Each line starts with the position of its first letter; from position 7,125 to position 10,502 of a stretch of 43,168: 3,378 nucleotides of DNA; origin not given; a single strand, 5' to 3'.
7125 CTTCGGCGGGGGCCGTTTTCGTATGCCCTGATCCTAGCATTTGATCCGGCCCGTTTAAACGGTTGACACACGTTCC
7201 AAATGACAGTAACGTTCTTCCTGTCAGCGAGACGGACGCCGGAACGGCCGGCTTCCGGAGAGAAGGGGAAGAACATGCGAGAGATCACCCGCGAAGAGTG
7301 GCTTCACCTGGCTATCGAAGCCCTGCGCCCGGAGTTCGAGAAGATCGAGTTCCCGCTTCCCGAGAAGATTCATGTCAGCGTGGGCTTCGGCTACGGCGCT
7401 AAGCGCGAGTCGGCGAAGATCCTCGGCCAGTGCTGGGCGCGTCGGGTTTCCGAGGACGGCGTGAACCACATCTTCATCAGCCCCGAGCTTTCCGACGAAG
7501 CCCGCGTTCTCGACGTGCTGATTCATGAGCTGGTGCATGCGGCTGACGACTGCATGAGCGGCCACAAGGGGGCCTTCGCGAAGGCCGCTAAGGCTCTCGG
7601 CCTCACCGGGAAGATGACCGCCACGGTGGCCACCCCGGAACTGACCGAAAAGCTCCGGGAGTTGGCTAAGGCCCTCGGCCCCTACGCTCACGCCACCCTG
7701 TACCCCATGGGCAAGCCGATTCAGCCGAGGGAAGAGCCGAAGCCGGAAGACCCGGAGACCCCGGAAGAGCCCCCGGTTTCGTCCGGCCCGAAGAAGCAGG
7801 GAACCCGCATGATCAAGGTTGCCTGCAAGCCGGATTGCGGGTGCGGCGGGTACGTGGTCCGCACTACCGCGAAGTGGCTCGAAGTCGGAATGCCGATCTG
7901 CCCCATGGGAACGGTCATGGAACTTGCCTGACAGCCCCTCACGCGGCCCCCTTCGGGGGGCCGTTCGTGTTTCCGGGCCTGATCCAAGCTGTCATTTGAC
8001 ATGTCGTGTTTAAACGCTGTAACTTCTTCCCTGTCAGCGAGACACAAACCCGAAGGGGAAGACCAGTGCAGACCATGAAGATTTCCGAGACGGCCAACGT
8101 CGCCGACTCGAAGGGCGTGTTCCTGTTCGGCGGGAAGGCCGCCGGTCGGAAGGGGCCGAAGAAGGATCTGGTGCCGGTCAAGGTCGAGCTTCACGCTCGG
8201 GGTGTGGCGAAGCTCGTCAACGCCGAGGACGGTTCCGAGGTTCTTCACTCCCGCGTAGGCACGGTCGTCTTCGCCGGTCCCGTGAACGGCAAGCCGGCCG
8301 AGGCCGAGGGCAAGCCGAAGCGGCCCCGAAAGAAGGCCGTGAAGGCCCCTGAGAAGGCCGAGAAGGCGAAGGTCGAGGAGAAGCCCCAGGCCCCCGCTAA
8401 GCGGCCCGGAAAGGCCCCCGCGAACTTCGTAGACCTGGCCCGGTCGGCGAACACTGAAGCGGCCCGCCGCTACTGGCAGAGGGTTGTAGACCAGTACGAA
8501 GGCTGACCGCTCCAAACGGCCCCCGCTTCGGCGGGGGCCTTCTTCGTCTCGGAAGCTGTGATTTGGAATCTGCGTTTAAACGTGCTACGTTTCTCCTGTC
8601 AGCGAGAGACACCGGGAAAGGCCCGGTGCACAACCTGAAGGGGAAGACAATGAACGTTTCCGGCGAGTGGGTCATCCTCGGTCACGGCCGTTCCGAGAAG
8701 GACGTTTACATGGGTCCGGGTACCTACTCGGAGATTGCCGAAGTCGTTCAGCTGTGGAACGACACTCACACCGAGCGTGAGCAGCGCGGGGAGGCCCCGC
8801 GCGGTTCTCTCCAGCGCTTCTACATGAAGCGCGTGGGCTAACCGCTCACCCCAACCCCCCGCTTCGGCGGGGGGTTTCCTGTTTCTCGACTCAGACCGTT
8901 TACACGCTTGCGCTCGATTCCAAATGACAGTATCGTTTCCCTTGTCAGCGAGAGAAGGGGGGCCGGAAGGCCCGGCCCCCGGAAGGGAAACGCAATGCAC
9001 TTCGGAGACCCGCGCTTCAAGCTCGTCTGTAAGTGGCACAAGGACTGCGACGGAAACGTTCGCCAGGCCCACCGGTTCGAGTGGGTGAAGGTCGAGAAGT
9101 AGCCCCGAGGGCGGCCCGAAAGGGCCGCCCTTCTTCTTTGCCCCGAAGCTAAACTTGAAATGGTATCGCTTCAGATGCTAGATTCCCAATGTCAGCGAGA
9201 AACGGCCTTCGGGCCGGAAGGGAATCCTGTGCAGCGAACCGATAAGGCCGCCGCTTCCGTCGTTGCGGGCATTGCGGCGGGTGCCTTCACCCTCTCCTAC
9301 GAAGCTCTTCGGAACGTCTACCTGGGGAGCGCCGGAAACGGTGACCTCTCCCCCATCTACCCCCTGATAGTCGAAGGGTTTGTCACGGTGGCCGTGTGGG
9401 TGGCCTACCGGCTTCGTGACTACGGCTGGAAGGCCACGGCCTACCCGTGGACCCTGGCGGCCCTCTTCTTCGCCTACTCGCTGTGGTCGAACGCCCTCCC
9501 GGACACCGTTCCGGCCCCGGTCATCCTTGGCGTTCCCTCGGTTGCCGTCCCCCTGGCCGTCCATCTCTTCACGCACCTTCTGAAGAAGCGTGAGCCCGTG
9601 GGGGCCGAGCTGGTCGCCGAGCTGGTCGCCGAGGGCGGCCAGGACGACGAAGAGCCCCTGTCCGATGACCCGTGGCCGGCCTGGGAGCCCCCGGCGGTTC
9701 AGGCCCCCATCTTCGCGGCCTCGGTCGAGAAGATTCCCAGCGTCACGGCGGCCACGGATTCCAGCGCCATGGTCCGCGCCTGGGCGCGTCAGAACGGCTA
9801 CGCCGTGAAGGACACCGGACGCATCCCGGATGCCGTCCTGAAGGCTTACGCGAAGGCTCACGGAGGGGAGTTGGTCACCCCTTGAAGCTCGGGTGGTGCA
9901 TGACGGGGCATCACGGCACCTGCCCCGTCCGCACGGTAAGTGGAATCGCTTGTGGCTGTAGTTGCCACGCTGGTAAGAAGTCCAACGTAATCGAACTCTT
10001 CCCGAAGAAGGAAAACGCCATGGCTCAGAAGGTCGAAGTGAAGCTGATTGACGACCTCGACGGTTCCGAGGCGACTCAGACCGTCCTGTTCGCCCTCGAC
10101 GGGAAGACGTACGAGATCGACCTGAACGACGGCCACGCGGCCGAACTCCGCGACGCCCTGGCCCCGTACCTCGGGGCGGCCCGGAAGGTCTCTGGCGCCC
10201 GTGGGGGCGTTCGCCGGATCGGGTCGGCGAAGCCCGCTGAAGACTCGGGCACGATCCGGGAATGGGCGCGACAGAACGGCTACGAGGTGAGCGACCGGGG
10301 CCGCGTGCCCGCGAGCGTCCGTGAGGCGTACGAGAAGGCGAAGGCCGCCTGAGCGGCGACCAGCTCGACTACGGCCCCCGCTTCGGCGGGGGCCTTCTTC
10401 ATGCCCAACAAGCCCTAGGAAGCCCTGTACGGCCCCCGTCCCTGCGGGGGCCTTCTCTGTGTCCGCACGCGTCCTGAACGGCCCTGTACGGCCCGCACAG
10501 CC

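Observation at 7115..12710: Array of about ten near-identical monocistronic early-gene cassettes sharing a conserved 5' leader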

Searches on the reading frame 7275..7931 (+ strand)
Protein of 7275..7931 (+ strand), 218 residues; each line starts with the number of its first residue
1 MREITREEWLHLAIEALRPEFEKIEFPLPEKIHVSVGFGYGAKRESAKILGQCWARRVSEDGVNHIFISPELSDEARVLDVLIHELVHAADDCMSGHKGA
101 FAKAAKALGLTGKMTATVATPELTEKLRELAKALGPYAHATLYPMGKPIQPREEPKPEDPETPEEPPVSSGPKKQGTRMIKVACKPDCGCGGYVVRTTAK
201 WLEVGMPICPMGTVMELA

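Call 28: search_protein_families(library=pfam, proteins=[window:7275-7931:+], max_evalue=0.01)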
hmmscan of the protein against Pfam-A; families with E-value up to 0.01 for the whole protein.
window:7275-7931:+ (218 aa): 1 family
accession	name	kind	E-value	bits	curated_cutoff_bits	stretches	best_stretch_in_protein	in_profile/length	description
PF10263.15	SprT-like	-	0.00038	20.7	25.6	1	47-108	30-95/108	SprT-like family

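Call 29: search_protein_families(library=phrogs, proteins=[window:7275-7931:+], max_evalue=0.001)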
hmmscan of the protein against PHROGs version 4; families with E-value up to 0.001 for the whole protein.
window:7275-7931:+ (218 aa): 1 family
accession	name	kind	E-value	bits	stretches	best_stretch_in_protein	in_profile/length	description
phrog_6361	-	unknown function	4.1e-49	168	1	3-214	5-197/203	-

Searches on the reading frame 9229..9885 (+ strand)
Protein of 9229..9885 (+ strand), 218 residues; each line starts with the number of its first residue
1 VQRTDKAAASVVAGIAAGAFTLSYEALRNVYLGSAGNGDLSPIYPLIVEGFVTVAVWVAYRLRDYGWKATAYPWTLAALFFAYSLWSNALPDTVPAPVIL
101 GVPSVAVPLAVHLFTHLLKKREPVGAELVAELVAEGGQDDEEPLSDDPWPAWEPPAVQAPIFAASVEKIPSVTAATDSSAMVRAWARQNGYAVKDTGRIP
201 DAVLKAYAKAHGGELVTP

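Call 28: search_protein_families(library=pfam, proteins=[window:9229-9885:+], max_evalue=0.01)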
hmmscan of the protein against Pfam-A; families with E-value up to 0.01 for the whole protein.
window:9229-9885:+ (218 aa): 3 families
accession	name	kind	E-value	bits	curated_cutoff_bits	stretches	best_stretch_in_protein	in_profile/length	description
PF10935.13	DUF2637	-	1.9e-13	51.1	22.8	1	7-121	2-116/161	Protein of unknown function (DUF2637)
PF23359.1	Lsr2_DNA-bd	-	1.9e-12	46.8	26.9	1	176-210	3-37/37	Lsr2 DNA-binding domain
PF05231.19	MASE1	-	0.0076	15.8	29.8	1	54-126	37-105/299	MASE1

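Call 29: search_protein_families(library=phrogs, proteins=[window:9229-9885:+], max_evalue=0.001)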
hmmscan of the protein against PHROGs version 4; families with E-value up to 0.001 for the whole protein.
window:9229-9885:+ (218 aa): 4 families
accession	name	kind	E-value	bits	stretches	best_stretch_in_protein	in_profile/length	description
phrog_1223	-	DNA, RNA and nucleotide metabolism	9.6e-11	42.8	1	171-212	78-119/123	nucloid associated Lsr2-like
phrog_31427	-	unknown function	2e-08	35.7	1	170-213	115-158/160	-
phrog_733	-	integration and excision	1.6e-06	29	1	6-166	81-240/336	excisionase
phrog_6269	-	DNA, RNA and nucleotide metabolism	7.5e-05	23.6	1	179-212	73-106/188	Lsr2-like DNA bridging protein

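Call 58: find_related_loci(query=A5, collection=viral_contigs, flank=10000)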
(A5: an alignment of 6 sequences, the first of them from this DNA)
Query A5 (218 aa) in viral_contigs; peptide patterns used: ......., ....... (x = any residue, [..] = any of these).
63 stretches matched a pattern; 9 encode a relative of the query (tblastn E <= 1e-3); 9 distinct loci.
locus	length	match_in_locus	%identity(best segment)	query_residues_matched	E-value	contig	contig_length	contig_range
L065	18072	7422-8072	86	1-218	2e-123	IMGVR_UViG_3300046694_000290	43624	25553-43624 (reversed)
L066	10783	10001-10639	83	1-218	3e-114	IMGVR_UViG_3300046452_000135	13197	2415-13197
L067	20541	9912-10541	80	1-218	2e-112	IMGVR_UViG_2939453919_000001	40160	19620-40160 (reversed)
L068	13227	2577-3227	83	1-218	2e-112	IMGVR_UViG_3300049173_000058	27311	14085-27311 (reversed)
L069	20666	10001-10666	75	1-216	4e-102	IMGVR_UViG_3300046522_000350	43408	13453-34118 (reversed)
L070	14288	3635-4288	76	1-216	9e-101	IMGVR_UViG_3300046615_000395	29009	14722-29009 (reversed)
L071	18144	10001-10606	73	1-216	4e-98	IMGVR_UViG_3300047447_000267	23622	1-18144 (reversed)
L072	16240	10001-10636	75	2-218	2e-105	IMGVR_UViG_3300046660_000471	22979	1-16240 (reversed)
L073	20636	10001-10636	70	1-212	3e-86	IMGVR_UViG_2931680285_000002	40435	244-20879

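Call 60: find_related_loci(query=A5, collection=metagenome_contigs, flank=6000)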
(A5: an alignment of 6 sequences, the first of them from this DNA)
Query A5 (218 aa) in metagenome_contigs; peptide patterns used: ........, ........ (x = any residue, [..] = any of these).
431 stretches matched a pattern, but none encodes a relative of the query by tblastn (E <= 1e-3).
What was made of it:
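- Tried and rejected: A protein-based scan of the metagenome collection found no relative (call 60).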

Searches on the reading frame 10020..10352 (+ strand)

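Call 28: search_protein_families(library=pfam, proteins=[window:10020-10352:+], max_evalue=0.01)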
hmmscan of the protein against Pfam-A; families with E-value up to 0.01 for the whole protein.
window:10020-10352:+ (110 aa): 2 families
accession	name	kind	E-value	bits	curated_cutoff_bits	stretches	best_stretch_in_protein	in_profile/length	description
PF11774.14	Lsr2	-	8.4e-28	96.2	29.6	1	1-57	1-57/58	Lsr2 dimerization domain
PF23359.1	Lsr2_DNA-bd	-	4.8e-18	64.7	26.9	1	73-107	3-37/37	Lsr2 DNA-binding domain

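Call 29: search_protein_families(library=phrogs, proteins=[window:10020-10352:+], max_evalue=0.001)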
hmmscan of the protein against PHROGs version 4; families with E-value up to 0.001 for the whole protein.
window:10020-10352:+ (110 aa): 5 families
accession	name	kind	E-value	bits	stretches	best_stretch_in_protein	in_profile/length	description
phrog_1223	-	DNA, RNA and nucleotide metabolism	2.8e-34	118.8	1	1-109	1-119/123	nucloid associated Lsr2-like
phrog_6509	-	DNA, RNA and nucleotide metabolism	1.6e-20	73.7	1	2-61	4-63/70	Lsr2-like DNA bridging protein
phrog_21142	-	DNA, RNA and nucleotide metabolism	5e-08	34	1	71-108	146-183/185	nucloid associated Lsr2-like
phrog_31427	-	unknown function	1.1e-06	30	1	71-109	119-157/160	-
phrog_6269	-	DNA, RNA and nucleotide metabolism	1.1e-05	26.3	1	70-108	67-105/188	Lsr2-like DNA bridging protein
